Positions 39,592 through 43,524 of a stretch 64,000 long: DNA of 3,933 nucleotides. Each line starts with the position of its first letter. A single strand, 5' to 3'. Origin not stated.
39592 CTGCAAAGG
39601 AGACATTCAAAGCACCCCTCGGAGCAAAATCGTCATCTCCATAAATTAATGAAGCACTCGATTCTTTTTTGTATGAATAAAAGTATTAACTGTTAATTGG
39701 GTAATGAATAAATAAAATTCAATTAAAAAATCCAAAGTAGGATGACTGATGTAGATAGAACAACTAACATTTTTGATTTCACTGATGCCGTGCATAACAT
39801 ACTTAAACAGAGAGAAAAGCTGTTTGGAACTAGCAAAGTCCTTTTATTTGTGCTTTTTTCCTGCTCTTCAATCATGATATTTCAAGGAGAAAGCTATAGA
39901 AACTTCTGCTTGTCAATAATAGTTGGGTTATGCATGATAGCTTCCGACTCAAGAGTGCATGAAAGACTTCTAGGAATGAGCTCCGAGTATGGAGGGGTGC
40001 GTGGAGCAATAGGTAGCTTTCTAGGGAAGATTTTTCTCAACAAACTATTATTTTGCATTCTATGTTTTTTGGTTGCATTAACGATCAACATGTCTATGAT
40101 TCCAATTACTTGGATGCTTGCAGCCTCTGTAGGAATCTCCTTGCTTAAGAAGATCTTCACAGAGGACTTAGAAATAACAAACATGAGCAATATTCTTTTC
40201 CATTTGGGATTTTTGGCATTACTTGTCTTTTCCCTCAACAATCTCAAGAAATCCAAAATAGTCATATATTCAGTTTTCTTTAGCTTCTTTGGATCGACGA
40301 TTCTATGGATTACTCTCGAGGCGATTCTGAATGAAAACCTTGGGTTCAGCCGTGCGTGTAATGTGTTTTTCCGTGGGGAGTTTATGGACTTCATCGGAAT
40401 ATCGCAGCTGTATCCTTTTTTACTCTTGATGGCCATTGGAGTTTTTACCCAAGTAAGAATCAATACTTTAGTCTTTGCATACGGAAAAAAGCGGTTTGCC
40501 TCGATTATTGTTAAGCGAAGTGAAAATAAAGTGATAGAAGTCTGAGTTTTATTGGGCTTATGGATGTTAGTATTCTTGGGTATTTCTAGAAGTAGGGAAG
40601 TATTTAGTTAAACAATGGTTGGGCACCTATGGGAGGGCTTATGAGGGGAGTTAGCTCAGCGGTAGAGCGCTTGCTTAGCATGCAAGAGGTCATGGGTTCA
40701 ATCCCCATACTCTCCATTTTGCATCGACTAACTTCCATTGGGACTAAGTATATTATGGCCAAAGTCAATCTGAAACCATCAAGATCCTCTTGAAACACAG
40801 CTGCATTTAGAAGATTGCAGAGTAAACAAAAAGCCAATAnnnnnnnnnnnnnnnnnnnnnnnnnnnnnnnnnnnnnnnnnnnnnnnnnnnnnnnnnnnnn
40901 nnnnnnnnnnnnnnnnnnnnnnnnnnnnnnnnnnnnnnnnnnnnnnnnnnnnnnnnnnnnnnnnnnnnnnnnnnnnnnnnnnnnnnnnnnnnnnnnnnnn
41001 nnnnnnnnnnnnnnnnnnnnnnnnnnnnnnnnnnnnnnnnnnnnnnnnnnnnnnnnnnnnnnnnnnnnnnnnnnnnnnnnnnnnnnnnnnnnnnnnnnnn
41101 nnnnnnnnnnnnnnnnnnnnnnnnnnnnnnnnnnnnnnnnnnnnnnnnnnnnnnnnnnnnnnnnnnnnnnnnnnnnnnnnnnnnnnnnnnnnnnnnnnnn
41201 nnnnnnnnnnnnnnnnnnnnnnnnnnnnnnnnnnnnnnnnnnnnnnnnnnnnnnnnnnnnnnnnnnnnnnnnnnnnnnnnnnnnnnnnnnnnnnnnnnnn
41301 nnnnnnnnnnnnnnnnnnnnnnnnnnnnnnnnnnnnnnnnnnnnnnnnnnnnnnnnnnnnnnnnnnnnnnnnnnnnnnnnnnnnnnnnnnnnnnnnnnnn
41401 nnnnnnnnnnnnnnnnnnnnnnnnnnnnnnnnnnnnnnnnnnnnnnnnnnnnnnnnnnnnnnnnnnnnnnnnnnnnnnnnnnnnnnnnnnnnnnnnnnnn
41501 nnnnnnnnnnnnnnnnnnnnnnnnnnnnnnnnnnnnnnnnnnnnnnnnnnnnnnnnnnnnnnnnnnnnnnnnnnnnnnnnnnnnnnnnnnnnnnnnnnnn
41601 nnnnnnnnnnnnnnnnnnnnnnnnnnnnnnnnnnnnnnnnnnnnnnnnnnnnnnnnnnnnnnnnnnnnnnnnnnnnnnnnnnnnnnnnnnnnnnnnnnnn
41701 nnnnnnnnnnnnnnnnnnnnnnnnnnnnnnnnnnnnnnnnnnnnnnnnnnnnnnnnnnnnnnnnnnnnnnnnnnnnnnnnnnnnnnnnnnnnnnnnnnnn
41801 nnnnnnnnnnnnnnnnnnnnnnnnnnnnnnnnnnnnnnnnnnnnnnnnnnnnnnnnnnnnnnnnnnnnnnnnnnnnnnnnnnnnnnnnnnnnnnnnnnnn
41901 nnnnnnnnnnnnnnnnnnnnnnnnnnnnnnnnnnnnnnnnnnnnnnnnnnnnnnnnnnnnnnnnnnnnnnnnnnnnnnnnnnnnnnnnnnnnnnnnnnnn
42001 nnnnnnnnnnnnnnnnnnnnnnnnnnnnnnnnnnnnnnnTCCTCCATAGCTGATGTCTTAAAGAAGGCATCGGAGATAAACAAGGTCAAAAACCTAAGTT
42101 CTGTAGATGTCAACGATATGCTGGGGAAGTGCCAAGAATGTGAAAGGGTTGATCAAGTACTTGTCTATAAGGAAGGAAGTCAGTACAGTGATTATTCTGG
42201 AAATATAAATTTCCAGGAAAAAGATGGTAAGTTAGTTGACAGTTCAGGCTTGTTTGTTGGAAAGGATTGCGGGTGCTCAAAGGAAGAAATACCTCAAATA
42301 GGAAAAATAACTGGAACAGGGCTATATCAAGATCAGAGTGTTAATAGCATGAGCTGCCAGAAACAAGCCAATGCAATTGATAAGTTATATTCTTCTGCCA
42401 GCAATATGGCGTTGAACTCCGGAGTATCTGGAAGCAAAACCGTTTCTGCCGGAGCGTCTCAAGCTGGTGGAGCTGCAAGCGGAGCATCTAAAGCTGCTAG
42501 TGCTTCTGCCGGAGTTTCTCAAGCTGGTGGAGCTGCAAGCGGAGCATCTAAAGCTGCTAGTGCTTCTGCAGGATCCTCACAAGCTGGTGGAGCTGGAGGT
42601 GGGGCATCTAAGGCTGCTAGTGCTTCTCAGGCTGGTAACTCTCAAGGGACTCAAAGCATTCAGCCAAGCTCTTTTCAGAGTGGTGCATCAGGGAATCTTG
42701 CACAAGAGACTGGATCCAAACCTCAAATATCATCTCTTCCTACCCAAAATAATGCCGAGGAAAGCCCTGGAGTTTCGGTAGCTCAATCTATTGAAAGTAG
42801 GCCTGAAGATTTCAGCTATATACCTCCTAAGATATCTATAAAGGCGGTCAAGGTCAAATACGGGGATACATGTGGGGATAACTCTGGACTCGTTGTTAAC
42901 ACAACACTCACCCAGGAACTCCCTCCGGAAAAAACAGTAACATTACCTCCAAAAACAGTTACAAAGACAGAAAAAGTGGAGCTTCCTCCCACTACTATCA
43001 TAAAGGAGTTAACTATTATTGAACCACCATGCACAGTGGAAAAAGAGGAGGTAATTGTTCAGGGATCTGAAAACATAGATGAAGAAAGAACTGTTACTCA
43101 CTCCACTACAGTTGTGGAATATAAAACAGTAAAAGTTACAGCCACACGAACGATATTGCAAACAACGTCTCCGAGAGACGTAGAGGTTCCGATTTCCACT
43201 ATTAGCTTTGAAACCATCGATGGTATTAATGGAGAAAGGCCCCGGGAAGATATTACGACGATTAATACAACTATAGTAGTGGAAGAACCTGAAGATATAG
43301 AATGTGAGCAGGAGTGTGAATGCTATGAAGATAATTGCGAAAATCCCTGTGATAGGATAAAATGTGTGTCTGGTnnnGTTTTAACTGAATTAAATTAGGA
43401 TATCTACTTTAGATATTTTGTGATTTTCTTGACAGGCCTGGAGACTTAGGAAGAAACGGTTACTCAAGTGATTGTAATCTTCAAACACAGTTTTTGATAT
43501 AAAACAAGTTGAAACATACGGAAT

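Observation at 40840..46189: Three consecutive same-strand genes for repetitive, low-complexity proteins (845, 517 and 313 aa), the last two with clear signal peptides, downstream of tRNA-Ala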

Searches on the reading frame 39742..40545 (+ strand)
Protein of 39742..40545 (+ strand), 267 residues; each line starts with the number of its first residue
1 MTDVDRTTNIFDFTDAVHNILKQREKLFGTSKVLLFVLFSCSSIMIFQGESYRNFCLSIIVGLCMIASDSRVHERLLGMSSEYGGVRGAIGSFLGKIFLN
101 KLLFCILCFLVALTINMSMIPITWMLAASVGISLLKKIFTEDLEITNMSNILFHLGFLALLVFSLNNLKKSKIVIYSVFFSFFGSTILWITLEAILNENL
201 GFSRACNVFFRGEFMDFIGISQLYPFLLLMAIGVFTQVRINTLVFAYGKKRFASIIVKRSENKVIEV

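Call 4: search_protein_families(library=pfam, proteins=[window:39742-40545:+], max_evalue=1)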
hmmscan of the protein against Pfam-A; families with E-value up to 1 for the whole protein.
window:39742-40545:+ (267 aa): 0 families

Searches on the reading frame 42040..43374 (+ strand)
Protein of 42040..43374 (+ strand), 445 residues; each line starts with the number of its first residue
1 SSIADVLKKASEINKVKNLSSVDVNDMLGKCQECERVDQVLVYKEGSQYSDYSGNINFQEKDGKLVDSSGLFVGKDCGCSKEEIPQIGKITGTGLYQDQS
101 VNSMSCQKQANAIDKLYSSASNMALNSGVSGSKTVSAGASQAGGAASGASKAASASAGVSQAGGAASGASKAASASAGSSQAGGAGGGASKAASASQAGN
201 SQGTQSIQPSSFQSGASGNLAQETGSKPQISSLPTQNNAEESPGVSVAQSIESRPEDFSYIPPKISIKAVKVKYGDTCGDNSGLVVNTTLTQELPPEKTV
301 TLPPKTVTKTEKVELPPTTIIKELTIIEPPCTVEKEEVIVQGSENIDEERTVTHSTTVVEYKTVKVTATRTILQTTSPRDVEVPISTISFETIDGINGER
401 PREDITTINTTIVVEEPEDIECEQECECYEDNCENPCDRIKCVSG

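Call 92: predict_structure(alignment_id=A6)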
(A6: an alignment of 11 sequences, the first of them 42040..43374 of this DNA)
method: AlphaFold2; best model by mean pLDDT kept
length: 445 residues; sequences in the alignment: 11
mean_pLDDT: 50.6   pTM: 0.33
mean pLDDT of the five models: 50.6, 49.5, 48.1, 47.8, 46.0
residues with pLDDT >= 90: 98; 70-90: 20; 50-70: 39; < 50: 288
segments of 3 or more residues with pLDDT < 50: 126-409, 412-415
pLDDT, mean of each block of 10 residues (from residue 1): 72 90 93 95 93 93 94 94 93 93 94 92 55 34 35 31 33 36 31 33 35 32 32 34 33 35 31 29 29 28 25 30 30 30 35 31 29 31 29 31 44 52 64 60 60
secondary structure, 60 per line:
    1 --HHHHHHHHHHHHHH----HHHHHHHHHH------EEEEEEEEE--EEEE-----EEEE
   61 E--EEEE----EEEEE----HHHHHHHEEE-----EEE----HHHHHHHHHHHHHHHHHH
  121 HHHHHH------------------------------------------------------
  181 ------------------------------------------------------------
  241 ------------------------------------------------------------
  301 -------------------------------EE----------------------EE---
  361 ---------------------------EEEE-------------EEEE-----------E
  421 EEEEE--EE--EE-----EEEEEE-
elements in order: H3-16 H21-30 E37-45 E48-51 E57-61 E64-67 E72-76 H81-87 E88-90 E96-98 H103-126 E388-391 E405-408 E420-425 E439-444
